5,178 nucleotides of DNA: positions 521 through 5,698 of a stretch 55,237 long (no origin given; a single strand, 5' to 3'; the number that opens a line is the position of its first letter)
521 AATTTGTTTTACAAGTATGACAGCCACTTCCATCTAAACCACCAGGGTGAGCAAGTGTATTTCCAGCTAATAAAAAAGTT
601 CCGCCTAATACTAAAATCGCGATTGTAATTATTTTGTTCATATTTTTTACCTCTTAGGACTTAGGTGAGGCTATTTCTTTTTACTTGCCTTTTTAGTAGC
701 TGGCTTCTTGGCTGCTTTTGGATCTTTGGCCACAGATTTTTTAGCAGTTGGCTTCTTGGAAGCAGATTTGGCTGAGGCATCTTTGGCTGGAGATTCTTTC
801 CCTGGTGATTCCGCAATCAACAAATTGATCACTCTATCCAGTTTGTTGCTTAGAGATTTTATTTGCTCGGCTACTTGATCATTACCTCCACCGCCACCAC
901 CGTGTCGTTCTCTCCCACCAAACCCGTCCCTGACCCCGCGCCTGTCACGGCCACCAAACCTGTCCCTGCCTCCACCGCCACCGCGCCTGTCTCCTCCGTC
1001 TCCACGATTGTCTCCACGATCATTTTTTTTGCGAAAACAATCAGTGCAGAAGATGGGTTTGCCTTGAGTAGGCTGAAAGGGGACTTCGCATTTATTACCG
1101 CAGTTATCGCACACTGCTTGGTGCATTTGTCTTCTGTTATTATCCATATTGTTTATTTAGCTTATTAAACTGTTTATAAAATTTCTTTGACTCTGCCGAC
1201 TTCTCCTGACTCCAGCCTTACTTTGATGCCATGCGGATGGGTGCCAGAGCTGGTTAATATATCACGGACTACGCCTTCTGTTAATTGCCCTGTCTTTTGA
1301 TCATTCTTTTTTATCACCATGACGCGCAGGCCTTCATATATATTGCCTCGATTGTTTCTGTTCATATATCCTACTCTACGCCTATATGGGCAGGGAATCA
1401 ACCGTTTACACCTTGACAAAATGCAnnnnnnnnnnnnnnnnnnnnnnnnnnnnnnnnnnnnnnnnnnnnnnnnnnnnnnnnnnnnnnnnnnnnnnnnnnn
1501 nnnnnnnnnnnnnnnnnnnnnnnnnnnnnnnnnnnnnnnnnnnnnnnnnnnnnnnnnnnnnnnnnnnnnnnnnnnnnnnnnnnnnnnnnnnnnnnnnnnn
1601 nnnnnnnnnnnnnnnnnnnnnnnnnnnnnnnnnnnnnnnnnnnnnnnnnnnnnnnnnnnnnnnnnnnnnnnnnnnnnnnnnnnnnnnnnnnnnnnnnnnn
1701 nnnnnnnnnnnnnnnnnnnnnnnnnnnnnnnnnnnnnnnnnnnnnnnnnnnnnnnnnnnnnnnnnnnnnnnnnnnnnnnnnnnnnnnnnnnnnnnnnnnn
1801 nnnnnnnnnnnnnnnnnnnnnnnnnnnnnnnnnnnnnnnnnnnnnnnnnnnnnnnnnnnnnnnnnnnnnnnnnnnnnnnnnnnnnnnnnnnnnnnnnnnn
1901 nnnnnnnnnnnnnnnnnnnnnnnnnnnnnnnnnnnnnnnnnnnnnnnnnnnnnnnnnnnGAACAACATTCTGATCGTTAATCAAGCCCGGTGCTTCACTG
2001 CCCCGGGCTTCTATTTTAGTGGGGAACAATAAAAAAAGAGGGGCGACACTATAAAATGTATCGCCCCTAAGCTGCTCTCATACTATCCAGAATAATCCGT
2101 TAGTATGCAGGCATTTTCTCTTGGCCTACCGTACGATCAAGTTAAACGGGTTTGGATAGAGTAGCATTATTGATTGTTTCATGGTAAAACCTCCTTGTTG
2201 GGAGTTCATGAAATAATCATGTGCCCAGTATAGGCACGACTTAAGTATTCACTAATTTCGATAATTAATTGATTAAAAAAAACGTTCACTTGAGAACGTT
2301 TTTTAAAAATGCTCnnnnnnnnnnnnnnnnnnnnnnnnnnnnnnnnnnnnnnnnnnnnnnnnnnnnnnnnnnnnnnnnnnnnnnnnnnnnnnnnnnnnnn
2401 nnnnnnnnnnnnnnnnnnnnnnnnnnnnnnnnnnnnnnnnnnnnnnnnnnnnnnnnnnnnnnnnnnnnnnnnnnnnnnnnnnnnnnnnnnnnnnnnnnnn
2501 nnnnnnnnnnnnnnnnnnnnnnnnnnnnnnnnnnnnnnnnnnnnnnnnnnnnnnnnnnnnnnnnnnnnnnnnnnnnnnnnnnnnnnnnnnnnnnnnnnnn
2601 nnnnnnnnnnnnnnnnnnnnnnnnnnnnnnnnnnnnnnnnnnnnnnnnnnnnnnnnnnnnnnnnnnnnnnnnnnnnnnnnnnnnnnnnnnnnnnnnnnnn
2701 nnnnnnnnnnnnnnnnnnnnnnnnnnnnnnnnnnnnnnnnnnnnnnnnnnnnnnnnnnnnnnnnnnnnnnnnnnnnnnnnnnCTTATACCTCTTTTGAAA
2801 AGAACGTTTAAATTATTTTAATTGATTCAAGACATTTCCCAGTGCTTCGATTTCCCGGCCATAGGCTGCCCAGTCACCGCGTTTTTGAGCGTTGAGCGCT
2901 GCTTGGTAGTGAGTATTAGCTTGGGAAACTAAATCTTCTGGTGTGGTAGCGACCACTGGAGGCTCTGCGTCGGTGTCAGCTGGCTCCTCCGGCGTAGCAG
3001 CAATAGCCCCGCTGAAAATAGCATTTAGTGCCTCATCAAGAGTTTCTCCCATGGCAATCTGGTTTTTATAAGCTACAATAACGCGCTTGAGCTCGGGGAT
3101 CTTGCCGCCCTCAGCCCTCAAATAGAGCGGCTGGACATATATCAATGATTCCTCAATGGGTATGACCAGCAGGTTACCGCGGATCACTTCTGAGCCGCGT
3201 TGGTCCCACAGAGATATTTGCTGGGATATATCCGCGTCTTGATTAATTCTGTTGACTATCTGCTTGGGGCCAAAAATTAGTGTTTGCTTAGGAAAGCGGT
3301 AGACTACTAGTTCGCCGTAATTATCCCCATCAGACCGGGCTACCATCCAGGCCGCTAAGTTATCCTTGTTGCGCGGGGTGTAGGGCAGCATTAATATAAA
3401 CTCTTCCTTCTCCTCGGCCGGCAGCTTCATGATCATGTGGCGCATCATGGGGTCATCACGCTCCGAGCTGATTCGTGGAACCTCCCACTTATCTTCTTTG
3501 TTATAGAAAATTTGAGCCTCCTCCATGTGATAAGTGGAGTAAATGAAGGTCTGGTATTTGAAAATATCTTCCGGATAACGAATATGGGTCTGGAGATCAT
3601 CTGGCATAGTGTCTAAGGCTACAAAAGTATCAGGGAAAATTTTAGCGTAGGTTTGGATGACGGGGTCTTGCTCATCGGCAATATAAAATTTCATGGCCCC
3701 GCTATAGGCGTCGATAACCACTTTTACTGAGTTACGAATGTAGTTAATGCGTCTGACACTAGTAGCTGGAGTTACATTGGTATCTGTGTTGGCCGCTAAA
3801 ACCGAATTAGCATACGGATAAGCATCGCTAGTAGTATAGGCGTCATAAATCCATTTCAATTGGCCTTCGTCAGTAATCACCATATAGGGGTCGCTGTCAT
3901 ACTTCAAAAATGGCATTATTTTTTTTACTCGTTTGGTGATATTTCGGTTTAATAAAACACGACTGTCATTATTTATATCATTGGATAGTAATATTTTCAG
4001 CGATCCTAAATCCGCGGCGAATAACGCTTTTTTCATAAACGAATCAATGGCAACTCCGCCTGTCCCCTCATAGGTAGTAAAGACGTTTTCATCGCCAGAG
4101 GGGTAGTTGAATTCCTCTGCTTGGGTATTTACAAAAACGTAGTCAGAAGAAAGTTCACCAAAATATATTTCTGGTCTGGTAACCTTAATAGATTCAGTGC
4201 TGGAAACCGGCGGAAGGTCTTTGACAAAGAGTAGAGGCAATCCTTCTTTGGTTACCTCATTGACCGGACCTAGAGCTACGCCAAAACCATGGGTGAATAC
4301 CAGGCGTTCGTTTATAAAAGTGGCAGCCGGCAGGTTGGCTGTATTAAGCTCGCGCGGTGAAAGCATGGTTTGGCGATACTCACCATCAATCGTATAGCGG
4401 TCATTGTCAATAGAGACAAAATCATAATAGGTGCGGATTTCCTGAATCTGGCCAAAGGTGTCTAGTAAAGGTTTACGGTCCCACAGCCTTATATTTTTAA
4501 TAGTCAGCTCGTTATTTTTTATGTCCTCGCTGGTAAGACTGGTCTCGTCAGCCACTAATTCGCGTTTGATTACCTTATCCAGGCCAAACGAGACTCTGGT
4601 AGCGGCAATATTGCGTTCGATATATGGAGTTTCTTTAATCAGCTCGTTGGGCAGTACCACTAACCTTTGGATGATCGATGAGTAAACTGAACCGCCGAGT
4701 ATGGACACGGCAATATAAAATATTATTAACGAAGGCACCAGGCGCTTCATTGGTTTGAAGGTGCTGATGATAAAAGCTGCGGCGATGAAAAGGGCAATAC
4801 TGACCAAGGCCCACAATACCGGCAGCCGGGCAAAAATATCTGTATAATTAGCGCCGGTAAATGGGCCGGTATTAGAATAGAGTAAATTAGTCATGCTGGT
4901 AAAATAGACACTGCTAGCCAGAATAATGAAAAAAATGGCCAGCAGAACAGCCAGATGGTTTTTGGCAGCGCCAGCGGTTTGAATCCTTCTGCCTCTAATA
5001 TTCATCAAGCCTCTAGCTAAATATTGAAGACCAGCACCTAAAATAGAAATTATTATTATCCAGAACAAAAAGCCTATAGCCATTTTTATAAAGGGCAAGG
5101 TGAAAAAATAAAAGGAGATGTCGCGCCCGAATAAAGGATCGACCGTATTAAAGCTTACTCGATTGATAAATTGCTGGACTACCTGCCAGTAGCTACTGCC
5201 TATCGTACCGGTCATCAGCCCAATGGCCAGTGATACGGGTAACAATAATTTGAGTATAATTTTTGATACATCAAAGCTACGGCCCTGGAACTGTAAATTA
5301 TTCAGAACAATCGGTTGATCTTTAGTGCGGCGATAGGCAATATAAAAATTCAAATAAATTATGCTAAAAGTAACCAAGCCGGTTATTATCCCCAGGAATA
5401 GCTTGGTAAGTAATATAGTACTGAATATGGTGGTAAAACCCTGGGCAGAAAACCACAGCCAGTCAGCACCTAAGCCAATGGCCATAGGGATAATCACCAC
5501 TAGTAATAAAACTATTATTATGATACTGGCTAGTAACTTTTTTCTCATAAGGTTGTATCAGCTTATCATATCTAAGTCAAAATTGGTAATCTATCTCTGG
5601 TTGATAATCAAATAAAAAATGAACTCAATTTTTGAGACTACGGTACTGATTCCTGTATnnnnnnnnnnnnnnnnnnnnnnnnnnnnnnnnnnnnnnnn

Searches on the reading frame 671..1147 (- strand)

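Call 71: search_protein_families(library=pfam, proteins=[window:671-1147:-], max_evalue=0.00001)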
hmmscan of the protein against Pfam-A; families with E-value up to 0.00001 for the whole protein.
window:671-1147:- (158 aa): 1 family
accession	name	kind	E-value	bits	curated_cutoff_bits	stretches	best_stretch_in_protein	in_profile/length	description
PF23477.1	zf_Tbcl_2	-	3.9e-17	62.1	27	1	6-41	1-36/37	Probable treble clef zinc finger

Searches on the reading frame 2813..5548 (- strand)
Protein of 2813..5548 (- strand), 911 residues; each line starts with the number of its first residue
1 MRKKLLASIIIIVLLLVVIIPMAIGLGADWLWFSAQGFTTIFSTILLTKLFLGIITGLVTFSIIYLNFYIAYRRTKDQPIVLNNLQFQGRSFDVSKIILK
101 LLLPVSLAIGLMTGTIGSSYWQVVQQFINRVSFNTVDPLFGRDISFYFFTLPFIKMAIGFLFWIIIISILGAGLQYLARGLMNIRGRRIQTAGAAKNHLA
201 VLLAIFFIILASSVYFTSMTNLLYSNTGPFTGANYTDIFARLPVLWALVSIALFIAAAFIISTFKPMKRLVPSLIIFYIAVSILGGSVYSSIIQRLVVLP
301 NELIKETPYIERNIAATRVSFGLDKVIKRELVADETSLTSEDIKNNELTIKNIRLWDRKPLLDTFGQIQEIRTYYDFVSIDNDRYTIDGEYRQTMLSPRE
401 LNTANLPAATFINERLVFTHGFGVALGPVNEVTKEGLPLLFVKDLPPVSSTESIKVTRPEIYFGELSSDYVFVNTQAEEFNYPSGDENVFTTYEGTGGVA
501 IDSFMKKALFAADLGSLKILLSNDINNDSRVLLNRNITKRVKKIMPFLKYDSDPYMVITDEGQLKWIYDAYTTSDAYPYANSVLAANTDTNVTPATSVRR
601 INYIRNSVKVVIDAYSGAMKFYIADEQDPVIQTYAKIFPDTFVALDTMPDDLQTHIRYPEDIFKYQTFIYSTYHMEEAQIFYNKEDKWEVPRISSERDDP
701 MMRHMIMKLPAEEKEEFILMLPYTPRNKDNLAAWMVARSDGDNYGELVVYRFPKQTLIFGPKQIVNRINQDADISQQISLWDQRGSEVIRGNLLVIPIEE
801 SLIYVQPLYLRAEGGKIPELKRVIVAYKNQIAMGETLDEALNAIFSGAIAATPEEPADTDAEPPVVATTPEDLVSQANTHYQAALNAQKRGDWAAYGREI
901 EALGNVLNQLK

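Call 71: search_protein_families(library=pfam, proteins=[window:2813-5548:-], max_evalue=0.00001)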
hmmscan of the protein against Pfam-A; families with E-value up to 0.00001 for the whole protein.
window:2813-5548:- (911 aa): 1 family
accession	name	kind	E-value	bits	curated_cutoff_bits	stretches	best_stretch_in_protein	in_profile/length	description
PF03699.18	UPF0182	-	3.4e-284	945.2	27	1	8-781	3-770/770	Uncharacterised protein family (UPF0182)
